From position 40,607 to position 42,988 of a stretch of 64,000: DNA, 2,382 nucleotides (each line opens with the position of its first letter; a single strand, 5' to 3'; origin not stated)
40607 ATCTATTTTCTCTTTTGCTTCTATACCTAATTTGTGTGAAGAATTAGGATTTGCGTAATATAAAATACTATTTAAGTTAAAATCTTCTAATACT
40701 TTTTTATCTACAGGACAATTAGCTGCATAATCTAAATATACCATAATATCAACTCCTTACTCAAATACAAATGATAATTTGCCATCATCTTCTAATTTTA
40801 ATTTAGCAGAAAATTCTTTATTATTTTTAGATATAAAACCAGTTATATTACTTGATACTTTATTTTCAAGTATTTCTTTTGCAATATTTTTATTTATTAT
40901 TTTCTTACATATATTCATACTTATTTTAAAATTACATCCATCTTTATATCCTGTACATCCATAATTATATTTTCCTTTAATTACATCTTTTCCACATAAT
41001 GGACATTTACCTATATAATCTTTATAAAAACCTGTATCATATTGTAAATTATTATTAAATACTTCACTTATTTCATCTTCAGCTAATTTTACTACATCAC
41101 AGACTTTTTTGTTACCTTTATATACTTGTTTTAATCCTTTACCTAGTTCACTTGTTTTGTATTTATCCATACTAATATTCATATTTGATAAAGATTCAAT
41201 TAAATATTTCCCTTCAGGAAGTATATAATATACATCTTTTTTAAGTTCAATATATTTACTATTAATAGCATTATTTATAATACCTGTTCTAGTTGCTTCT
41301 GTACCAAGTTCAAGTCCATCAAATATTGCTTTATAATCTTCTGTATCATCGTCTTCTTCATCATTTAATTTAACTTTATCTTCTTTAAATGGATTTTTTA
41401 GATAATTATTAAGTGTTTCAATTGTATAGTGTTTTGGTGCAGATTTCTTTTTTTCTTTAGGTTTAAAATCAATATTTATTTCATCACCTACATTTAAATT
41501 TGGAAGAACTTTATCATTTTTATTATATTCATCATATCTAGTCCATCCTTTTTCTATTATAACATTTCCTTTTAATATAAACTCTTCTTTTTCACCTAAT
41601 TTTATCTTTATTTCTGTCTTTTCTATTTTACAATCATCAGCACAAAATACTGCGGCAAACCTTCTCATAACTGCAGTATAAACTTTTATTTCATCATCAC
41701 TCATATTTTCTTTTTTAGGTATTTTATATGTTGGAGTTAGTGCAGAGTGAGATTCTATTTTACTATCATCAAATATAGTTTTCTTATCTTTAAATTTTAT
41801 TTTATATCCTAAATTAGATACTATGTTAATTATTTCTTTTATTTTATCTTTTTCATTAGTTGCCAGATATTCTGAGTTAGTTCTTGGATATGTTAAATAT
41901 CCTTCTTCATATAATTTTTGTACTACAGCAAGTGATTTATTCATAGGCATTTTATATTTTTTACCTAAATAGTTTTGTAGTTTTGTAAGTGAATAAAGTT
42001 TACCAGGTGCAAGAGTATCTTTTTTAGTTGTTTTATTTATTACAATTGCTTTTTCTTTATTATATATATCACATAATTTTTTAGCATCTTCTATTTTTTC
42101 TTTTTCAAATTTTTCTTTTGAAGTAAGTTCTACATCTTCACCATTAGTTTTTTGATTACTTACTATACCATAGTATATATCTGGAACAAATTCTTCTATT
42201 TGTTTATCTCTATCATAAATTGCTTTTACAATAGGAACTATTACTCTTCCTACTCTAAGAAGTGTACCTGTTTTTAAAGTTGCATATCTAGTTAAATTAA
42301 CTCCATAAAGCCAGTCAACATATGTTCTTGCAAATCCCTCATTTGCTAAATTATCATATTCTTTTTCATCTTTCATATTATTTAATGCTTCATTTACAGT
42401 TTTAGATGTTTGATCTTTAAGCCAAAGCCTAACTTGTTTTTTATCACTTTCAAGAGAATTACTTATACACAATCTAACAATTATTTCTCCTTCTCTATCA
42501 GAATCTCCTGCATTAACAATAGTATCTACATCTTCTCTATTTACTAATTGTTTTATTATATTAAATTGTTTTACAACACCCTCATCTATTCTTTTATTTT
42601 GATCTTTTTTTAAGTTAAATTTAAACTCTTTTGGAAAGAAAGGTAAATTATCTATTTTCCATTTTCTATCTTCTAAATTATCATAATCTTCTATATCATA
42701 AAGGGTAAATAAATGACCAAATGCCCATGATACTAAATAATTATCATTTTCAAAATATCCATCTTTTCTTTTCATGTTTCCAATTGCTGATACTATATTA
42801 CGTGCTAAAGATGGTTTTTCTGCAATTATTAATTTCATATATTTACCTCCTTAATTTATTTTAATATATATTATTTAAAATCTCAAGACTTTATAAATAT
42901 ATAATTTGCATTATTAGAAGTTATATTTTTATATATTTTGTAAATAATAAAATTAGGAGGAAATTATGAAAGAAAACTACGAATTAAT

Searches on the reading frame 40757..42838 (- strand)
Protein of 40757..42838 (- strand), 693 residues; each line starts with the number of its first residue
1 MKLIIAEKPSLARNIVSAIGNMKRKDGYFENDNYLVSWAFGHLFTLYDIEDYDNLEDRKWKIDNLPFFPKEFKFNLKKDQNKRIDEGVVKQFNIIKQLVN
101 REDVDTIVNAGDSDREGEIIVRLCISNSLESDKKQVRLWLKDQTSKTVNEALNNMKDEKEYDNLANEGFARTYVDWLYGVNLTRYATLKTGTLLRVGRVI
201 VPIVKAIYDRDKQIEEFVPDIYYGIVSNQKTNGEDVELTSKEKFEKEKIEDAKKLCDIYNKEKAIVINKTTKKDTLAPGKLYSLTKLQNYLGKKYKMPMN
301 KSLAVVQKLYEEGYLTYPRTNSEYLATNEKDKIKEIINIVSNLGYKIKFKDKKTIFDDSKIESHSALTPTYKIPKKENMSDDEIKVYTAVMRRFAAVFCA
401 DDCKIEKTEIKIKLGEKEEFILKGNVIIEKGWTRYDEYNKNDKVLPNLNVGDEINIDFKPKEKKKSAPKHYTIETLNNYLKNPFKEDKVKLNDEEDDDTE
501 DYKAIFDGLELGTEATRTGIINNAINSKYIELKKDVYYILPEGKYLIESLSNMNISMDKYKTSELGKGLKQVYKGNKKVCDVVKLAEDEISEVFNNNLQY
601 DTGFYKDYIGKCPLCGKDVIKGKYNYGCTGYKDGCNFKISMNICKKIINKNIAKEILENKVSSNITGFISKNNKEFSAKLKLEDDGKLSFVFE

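Call 52: search_protein_families(library=pfam, proteins=[window:40757-42838:-], max_evalue=0.00001)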
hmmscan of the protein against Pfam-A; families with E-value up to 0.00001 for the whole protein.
window:40757-42838:- (693 aa): 3 families
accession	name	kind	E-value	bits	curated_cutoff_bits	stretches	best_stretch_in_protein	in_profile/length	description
PF01131.25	Topoisom_bac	-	3e-80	270.7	35.1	1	160-583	2-410/411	DNA topoisomerase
PF13342.12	Toprim_Crpt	-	6.9e-16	58.4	32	1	634-693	1-60/60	C-terminal repeat of topoisomerase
PF01751.28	Toprim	-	1.2e-08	35.4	23.1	1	2-131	1-86/96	Toprim domain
